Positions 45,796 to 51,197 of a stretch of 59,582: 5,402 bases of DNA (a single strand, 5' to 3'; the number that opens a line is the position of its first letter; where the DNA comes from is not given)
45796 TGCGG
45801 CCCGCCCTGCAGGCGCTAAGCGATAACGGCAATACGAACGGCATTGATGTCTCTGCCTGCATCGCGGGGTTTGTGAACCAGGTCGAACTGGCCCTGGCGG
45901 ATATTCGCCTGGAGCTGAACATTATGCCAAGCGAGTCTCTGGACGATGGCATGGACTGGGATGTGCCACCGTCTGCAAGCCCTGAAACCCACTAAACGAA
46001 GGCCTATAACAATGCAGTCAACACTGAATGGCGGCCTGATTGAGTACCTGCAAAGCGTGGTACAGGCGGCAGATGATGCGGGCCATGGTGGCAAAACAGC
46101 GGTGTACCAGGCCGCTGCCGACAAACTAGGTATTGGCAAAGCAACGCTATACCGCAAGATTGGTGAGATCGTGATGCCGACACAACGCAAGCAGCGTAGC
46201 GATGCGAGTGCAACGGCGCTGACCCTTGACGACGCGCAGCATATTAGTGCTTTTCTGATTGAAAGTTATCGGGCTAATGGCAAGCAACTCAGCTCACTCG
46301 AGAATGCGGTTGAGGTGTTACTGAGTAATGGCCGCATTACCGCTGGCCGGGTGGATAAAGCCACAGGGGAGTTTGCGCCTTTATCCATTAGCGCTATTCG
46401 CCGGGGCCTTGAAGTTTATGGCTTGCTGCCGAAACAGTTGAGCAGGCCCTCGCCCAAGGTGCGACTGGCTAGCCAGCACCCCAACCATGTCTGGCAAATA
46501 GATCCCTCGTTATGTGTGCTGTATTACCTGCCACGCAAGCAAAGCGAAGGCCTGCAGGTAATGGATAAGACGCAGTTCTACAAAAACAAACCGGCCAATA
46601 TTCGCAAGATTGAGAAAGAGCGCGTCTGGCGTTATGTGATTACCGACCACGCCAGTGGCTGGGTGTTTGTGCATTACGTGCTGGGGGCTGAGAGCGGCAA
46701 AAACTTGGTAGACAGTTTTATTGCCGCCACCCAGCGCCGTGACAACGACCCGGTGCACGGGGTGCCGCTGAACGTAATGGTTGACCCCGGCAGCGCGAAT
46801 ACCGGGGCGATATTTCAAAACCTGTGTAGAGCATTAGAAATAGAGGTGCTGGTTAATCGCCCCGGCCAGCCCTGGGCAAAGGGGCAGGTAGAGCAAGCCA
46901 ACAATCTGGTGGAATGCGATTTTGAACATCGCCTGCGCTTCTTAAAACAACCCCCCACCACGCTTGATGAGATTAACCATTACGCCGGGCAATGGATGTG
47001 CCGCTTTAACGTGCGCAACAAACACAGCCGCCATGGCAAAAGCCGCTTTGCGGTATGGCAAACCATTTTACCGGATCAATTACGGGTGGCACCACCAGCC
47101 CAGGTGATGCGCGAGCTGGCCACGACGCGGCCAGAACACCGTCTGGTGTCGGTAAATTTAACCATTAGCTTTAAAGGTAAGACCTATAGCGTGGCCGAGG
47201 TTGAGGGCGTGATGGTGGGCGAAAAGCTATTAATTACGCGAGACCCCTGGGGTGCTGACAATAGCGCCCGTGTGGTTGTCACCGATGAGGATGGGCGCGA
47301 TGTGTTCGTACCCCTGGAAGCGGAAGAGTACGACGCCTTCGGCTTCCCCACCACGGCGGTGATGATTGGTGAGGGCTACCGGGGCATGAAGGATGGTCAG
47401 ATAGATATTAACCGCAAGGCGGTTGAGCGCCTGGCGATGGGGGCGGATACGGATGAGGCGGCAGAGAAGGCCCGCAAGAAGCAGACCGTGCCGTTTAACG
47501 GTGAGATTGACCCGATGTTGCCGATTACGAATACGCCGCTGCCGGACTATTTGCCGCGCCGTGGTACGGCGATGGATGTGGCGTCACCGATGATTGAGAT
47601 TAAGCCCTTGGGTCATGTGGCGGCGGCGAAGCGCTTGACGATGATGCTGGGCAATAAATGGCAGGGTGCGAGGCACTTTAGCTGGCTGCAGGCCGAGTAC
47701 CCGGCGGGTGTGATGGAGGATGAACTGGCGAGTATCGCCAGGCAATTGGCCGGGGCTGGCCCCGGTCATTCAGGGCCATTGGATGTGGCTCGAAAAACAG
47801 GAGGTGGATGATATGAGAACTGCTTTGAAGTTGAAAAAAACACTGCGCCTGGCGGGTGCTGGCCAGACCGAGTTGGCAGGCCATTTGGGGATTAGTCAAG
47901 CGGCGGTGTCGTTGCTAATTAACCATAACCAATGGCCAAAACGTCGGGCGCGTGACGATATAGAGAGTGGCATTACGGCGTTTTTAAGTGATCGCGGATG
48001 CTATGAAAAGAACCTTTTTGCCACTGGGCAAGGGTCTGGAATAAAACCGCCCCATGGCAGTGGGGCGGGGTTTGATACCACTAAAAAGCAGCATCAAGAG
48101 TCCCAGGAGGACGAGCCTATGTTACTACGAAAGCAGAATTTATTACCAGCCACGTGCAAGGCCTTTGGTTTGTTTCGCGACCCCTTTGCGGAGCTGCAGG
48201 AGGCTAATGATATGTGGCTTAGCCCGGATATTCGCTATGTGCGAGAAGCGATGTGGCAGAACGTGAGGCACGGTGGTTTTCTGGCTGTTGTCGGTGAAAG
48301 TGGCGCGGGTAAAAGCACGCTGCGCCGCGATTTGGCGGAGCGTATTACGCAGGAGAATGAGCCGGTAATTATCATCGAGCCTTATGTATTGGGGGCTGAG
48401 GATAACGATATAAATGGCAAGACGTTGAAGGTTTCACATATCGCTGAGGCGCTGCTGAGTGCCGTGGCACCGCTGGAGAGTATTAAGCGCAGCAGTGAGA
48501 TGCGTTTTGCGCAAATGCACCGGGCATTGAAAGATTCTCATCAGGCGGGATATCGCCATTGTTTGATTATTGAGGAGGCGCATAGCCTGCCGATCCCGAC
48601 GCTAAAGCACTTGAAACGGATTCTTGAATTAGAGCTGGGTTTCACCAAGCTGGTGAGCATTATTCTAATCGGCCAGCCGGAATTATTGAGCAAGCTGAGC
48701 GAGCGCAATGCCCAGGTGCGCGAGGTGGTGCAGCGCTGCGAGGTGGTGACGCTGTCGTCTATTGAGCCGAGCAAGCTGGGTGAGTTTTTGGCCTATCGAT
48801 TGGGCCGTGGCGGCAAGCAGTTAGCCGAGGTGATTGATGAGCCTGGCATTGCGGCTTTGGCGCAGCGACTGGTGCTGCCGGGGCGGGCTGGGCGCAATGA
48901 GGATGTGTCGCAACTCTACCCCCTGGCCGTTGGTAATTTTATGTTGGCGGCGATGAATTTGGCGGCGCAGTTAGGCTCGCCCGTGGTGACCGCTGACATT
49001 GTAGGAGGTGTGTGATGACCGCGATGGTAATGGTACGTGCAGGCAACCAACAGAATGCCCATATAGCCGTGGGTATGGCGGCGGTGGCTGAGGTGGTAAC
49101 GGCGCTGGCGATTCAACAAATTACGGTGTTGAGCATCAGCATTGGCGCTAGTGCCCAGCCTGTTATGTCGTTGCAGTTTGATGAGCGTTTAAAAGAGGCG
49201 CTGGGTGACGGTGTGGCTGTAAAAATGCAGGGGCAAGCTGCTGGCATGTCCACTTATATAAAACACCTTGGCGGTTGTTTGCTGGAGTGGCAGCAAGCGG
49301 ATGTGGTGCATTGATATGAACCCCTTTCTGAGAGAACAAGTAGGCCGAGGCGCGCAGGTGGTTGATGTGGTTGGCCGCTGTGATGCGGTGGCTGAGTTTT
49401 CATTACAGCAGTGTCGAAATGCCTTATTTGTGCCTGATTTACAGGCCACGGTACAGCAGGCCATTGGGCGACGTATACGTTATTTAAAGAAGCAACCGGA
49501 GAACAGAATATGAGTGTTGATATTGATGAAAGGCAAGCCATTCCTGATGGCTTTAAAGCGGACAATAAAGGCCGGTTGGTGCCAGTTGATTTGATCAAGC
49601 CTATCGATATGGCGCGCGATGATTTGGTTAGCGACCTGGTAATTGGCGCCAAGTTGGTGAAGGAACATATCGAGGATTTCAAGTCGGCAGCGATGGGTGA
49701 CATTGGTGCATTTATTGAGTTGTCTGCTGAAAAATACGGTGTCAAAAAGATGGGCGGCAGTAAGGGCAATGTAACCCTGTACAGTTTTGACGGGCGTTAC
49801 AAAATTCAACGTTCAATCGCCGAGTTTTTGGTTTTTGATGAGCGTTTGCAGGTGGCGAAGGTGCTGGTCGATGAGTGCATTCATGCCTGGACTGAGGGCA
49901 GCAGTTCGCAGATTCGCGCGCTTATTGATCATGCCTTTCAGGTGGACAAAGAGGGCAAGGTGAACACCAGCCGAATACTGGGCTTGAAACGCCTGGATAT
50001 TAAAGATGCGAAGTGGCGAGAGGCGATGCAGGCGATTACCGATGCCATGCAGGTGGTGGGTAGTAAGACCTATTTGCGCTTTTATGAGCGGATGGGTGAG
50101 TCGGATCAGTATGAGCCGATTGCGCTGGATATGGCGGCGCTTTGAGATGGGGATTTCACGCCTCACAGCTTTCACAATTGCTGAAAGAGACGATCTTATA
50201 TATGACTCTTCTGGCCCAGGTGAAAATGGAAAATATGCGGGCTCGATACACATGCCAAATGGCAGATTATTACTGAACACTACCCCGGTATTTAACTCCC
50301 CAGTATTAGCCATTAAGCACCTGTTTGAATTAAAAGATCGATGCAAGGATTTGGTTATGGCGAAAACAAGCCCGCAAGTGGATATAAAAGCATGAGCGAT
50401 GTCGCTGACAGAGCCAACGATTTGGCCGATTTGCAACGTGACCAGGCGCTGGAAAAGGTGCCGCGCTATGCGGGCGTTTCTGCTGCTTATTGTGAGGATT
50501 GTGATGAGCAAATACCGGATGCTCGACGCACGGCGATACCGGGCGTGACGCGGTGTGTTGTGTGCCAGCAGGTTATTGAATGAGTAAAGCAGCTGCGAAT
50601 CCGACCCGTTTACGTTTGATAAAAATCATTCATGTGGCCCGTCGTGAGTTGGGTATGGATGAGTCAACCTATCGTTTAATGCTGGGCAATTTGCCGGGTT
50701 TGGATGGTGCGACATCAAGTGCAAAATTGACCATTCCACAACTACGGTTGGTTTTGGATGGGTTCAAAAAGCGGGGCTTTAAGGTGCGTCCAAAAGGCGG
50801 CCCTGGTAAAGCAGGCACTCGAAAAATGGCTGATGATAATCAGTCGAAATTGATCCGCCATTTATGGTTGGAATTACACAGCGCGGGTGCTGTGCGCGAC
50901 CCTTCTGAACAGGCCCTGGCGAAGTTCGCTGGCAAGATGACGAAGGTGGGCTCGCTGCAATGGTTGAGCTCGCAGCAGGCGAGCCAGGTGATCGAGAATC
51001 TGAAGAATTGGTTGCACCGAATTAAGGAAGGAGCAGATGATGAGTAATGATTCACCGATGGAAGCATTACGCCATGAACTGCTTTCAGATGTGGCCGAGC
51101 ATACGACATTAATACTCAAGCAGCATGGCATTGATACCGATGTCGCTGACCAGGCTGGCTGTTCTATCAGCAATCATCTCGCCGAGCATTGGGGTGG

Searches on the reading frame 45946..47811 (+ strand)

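Call 33: search_protein_families(library=phrogs, proteins=[window:45946-47811:+], max_evalue=0.00001)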
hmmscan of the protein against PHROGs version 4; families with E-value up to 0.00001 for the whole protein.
window:45946-47811:+ (621 aa): 4 families
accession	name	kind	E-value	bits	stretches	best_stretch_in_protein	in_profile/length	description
phrog_310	-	integration and excision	5.4e-108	363.6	1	3-602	110-678/696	transposase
phrog_2610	-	unknown function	3.5e-19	69.9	1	49-453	24-421/565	-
phrog_1157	-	integration and excision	2.8e-10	41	1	290-417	217-335/422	transposase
phrog_8463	-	integration and excision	2.2e-06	27.9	1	142-361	101-291/380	transposase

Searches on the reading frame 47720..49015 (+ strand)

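Call 33: search_protein_families(library=phrogs, proteins=[window:47720-49015:+], max_evalue=0.00001)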
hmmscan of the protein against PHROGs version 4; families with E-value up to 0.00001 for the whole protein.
window:47720-49015:+ (431 aa): 2 families
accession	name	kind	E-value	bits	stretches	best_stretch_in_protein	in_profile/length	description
phrog_296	-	integration and excision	9.3e-70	237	1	23-430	217-517/626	DNA transposition protein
phrog_2630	-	unknown function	1.6e-16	61.5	1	176-352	22-190/326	-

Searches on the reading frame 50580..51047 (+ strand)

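Call 33: search_protein_families(library=phrogs, proteins=[window:50580-51047:+], max_evalue=0.00001)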
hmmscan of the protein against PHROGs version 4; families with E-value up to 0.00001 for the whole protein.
window:50580-51047:+ (155 aa): 2 families
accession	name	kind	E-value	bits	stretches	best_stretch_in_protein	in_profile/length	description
phrog_286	-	unknown function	1.6e-47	163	1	6-153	5-150/186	-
phrog_8067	-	unknown function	1.2e-15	58.3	1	10-69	3-59/65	-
